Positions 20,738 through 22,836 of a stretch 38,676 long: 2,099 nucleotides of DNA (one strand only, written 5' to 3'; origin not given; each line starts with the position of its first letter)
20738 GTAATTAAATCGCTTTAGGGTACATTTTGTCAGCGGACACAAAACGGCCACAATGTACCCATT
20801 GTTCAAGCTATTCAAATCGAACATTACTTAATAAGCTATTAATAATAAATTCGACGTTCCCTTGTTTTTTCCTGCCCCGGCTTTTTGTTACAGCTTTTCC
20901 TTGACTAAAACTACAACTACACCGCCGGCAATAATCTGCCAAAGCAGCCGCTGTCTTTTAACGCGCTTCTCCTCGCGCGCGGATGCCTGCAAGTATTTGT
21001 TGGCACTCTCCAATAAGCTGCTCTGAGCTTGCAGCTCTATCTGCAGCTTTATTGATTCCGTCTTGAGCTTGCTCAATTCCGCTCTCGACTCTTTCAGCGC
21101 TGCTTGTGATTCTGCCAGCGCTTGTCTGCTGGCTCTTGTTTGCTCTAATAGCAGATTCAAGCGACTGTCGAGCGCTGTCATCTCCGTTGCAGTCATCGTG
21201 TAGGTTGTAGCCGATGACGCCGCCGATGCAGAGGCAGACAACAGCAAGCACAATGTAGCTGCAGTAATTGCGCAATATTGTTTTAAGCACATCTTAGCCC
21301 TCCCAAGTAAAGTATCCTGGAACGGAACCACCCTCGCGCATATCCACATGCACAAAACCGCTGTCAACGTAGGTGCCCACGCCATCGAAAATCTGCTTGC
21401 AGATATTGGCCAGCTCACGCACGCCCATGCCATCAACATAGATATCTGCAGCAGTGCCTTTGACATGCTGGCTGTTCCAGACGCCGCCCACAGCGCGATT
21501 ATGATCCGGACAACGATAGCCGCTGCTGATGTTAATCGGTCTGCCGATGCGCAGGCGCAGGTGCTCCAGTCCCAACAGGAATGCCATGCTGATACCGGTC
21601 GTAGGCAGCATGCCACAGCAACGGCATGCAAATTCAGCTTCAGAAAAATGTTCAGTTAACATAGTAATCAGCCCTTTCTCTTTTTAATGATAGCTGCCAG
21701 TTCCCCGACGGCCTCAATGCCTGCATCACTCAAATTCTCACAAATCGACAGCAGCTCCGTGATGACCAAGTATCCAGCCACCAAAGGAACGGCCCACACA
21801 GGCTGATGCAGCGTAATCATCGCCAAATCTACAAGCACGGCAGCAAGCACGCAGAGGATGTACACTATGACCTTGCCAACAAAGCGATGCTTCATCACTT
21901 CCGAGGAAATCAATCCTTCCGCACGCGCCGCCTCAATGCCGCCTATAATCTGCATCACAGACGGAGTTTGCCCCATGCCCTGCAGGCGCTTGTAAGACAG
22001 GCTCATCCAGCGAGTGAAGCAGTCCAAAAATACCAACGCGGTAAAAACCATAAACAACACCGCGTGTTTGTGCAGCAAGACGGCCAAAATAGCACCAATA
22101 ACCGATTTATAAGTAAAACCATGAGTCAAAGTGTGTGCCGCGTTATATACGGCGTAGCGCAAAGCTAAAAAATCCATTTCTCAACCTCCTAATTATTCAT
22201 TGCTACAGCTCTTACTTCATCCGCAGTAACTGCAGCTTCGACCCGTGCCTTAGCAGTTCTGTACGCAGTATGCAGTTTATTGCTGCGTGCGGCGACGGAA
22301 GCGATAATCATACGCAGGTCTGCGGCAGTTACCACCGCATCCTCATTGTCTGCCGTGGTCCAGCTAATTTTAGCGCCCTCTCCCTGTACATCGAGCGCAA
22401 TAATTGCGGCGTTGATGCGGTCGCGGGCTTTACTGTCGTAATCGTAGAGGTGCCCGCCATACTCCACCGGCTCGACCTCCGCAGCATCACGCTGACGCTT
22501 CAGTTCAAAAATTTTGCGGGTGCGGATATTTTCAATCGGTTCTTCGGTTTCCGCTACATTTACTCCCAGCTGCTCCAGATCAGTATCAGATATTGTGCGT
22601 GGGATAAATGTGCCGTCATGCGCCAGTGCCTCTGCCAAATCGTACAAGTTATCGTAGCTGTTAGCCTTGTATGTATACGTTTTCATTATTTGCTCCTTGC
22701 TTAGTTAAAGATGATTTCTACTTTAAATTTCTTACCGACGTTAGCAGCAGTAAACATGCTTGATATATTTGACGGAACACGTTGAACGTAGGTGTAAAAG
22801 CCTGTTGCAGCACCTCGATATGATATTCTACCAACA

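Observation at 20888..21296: Two fully nested ORFs in different frames after the M15 endolysin: an XhlA-like protein and an embedded 110-aa membrane ORF (Rz/Rz1-like arrangement?)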

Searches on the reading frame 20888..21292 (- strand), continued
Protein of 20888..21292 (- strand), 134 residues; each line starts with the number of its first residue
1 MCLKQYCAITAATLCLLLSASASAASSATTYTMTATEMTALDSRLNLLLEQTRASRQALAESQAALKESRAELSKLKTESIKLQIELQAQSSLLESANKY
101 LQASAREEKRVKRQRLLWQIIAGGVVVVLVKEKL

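Call 70: search_solved_structures(query=A3, max_evalue=1, show_alignments=2)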
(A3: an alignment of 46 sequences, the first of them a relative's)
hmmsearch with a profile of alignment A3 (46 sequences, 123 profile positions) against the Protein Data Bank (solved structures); distinct sequences matched with E-value up to 1: 157 (the best 60 are shown).
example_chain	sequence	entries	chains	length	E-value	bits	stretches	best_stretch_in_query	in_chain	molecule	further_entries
5xg2_A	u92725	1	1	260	6.2e-07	32.6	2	33-100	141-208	Chromosome partition protein Smc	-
9y5f_B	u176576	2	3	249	2.4e-06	30.7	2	35-102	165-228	sc-t-SNARE-5.s.8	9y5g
2ch7_B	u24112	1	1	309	0.00025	24.1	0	33-105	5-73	METHYL-ACCEPTING CHEMOTAXIS PROTEIN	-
8zbm_C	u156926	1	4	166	0.00035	23.7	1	32-121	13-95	Tropomyosin beta chain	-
2ch7_A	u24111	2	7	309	0.00041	23.5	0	33-105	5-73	METHYL-ACCEPTING CHEMOTAXIS PROTEIN | Methyl-accepting chemotaxis protein 2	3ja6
4rfx_A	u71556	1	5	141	0.00054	23.1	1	47-104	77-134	Dynactin subunit 1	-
2tma_A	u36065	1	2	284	0.00056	23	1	40-122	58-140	TROPOMYOSIN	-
6kn7_P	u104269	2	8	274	0.00056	23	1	38-122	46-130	Tropomyosin alpha-1 chain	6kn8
3ja6_H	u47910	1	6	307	0.00059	22.9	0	37-115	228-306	Methyl-accepting chemotaxis protein 2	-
7nep_P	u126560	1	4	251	0.00063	22.8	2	39-122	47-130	Tropomyosin alpha-1 chain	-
8iah_U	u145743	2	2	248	0.00065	22.8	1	41-91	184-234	Tropomyosin-1.9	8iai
2w49_A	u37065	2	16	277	0.00078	22.6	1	40-122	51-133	TROPOMYOSIN ALPHA-1 CHAIN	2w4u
9e2e_G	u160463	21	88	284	0.00078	22.5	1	34-122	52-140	Tropomyosin alpha-1 chain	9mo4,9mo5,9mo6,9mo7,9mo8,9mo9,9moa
7uti_e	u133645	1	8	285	0.00083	22.5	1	36-122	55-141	Tropomyosin alpha-1 chain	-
6x5z_O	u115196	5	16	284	0.00083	22.5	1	36-122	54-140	Tropomyosin alpha-1 chain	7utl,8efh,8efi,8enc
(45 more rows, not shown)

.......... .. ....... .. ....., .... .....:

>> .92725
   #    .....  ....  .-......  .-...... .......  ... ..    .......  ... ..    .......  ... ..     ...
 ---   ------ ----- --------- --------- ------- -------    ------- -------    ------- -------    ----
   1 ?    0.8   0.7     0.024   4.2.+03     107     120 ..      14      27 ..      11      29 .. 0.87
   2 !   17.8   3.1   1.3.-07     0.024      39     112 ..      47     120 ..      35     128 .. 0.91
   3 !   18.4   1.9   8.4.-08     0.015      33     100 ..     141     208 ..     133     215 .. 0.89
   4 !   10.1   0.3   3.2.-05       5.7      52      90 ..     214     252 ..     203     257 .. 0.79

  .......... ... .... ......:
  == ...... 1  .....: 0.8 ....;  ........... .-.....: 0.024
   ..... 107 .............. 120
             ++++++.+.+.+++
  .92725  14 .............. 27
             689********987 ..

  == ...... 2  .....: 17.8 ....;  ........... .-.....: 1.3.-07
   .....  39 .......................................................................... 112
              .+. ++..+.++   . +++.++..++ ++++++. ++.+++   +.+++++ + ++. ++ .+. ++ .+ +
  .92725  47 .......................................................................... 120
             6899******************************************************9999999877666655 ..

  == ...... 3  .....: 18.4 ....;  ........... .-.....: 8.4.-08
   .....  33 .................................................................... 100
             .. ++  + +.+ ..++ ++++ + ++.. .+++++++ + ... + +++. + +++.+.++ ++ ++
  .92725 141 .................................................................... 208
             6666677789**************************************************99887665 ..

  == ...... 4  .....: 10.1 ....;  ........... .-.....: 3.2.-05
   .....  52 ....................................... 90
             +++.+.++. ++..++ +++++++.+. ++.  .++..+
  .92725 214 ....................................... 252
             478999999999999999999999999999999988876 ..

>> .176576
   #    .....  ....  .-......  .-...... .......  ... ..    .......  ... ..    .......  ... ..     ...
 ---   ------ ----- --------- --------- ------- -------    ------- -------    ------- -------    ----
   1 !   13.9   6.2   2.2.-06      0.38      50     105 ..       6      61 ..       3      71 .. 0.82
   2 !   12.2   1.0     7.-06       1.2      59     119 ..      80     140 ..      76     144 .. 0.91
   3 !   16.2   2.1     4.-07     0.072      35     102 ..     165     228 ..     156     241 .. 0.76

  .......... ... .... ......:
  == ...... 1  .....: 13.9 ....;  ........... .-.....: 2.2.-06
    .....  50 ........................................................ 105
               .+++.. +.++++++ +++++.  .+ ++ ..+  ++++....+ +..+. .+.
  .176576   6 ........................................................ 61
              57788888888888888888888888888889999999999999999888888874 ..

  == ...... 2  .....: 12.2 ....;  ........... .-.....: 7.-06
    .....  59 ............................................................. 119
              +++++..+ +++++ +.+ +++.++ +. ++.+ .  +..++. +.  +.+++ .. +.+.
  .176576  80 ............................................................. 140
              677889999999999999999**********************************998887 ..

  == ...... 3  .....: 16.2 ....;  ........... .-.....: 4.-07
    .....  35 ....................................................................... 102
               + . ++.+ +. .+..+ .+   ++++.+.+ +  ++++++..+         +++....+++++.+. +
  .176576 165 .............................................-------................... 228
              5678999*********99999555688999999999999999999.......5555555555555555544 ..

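Call 73: find_encoding_contigs(protein=P0258, flank=6000, max_places=1)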
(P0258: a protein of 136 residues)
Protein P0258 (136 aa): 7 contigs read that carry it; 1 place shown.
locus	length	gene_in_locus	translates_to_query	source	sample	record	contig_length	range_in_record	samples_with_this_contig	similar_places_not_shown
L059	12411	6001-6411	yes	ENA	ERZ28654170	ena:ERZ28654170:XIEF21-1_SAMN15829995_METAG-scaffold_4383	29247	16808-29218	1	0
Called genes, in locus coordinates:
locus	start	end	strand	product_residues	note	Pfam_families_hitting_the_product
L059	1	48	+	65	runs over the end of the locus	PF12844:HTH_19, PF13443:HTH_26, PF13560:HTH_31, PF13744:HTH_37 (weak), PF01381:HTH_3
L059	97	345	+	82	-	-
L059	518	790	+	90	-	-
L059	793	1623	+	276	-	-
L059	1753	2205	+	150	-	PF16677:GP3_package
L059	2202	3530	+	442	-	PF03237:Terminase_6N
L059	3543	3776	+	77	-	-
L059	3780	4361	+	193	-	PF12236:Head-tail_con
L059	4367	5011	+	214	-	-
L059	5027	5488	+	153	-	PF05105:Phage_holin_4_1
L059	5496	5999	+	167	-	PF01510:Amidase_2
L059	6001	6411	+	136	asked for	-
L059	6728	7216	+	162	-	PF04073:tRNA_edit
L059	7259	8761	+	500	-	PF14821:Thr_synth_N, PF00291:PALP, PF24857:THR4_C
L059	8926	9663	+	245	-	PF00318:Ribosomal_S2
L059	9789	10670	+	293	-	PF25025:EF-Ts_N (faint), PF00889:EF_TS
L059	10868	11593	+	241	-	PF00696:AA_kinase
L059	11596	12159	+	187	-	PF01765:RRF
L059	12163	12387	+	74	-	-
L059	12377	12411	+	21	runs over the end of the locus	?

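Call 74: find_encoding_contigs(protein=P0264, flank=6000, max_places=1)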
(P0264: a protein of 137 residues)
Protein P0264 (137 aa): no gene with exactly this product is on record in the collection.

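Call 75: find_encoding_contigs(protein=P0285, flank=6000, max_places=1)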
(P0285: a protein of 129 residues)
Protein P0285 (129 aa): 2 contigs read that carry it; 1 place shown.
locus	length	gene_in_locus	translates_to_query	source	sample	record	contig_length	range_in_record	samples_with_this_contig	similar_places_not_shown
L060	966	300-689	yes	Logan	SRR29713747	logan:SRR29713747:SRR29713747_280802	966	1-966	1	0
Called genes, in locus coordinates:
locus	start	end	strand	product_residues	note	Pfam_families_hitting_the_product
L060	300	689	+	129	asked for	-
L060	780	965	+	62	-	?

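Call 76: list_cluster_members(proteins=[L059:8926-9660:+, L059:9789-10667:+, L059:11596-12156:+, L048:13364-14290:+, L048:16114-17295:+, L048:11980-12981:+, L047:18146-19414:+, L043:67-1137:+, L048:10716-11342:+])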
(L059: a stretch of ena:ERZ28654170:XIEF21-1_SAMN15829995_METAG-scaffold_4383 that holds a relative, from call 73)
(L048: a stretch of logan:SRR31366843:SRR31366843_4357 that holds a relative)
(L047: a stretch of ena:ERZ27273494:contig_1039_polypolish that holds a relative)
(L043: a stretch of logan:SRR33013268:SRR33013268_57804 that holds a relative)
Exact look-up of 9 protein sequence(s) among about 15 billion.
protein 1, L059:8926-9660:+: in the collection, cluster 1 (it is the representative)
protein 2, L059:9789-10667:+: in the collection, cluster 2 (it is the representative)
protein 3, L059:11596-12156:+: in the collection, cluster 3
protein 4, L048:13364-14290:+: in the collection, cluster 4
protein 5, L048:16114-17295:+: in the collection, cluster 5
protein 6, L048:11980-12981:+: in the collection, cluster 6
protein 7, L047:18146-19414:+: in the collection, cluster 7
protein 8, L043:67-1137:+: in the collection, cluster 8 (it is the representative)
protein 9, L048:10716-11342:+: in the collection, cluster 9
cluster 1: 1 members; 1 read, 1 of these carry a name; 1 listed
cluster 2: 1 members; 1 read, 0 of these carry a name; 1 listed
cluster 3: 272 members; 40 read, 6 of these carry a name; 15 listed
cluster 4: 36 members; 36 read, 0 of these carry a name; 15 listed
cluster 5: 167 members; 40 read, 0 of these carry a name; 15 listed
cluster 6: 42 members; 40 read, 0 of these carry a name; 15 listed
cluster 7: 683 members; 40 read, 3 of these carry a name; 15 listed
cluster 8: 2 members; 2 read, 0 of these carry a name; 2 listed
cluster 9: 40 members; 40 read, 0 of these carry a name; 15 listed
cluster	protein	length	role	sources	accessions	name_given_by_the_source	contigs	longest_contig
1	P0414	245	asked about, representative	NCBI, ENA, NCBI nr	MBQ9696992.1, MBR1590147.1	MAG: 30S ribosomal protein S2 [Acidaminococcaceae bacterium] | 30S ribosomal protein S2 [Acidaminococcaceae bacterium]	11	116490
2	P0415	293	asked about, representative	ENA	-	-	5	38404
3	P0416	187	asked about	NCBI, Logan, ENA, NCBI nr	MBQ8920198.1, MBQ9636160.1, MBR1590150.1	MAG: ribosome recycling factor [Acidaminococcaceae bacterium] | ribosome recycling factor [Acidaminococcaceae bacterium]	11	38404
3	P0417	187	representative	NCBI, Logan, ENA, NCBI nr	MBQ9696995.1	MAG: ribosome recycling factor [Acidaminococcaceae bacterium] | ribosome recycling factor [Acidaminococcaceae bacterium]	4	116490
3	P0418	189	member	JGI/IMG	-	ribosome recycling factor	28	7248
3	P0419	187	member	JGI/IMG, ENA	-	ribosome recycling factor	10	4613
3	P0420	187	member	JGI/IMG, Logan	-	ribosome recycling factor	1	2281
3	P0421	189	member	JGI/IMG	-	ribosome recycling factor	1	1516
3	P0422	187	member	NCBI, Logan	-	-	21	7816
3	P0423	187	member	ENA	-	-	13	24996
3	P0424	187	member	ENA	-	-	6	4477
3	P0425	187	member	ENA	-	-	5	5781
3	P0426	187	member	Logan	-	-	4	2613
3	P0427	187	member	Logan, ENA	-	-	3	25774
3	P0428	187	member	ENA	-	-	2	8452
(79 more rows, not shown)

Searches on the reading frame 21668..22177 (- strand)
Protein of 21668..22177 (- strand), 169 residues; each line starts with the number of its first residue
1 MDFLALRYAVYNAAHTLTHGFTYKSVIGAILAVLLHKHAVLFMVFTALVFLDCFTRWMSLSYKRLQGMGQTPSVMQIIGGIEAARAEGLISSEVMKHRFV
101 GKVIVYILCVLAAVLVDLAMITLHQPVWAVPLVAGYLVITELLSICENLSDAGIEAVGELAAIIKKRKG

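Call 3: search_protein_families(library=pfam, proteins=[window:21668-22177:-], max_evalue=1)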
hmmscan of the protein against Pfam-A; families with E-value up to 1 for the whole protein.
window:21668-22177:- (169 aa): 1 family
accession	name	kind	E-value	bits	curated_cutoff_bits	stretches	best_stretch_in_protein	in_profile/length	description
PF05105.17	Phage_holin_4_1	-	4.6e-11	43.3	22.2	1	74-165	22-112/116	Bacteriophage holin family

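Call 4: search_protein_families(library=phrogs, proteins=[window:21668-22177:-], max_evalue=1)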
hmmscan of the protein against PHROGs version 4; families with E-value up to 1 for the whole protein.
window:21668-22177:- (169 aa): 3 families
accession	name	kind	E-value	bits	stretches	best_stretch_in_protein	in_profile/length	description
phrog_199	-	lysis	2.8e-06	27.3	1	71-166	35-126/545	holin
phrog_20219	-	moron, auxiliary metabolic gene and host takeover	0.18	13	1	101-139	7-44/80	membrane protein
phrog_35190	-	unknown function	0.27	12.9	0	15-59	37-81/115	-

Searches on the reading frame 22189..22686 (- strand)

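Call 3: search_protein_families(library=pfam, proteins=[window:22189-22686:-], max_evalue=1)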
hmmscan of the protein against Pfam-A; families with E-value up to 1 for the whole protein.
window:22189-22686:- (165 aa): 3 families
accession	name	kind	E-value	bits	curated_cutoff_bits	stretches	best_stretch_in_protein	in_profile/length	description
PF14301.12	DUF4376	-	1.3e-15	58.2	25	1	54-156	2-101/106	Domain of unknown function (DUF4376)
PF07130.17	YebG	-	0.03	14.7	27.5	1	7-54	24-71/74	YebG protein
PF24113.1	DUF7387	-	0.18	12.6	27.9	1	13-49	43-78/85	Family of unknown function (DUF7387)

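Call 4: search_protein_families(library=phrogs, proteins=[window:22189-22686:-], max_evalue=1)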
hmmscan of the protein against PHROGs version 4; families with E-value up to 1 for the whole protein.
window:22189-22686:- (165 aa): 13 families
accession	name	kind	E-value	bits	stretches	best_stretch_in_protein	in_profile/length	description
phrog_2837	-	tail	4.3e-15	57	1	48-161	81-191/202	tail protein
phrog_1141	-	tail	2.3e-14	54.5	1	45-163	65-189/194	tail fiber protein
phrog_3811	-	unknown function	1.1e-09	39.2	1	37-162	68-195/200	-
phrog_8169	-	unknown function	4.1e-08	33.9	1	31-156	82-203/218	-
phrog_7703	-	unknown function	4.8e-08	33.9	1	31-162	122-262/268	-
phrog_17968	-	head and packaging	4.9e-07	30.7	1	49-163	90-206/212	virion structural protein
phrog_1807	-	tail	2.1e-05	25.3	1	48-163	122-235/241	tail fiber protein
phrog_10508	-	tail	2.7e-05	25.1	1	47-123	45-117/159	tail fiber protein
phrog_1348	-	tail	3e-05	24.9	1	75-163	86-175/224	tail fiber protein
phrog_11571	-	tail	3.8e-05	24.8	1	52-161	101-216/223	tail fiber protein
phrog_31098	-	unknown function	0.047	14.7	1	105-131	28-54/62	-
phrog_22864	-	unknown function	0.17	13.1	1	140-165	12-37/40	-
phrog_15942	-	unknown function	0.3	12.4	1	109-161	7-63/70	-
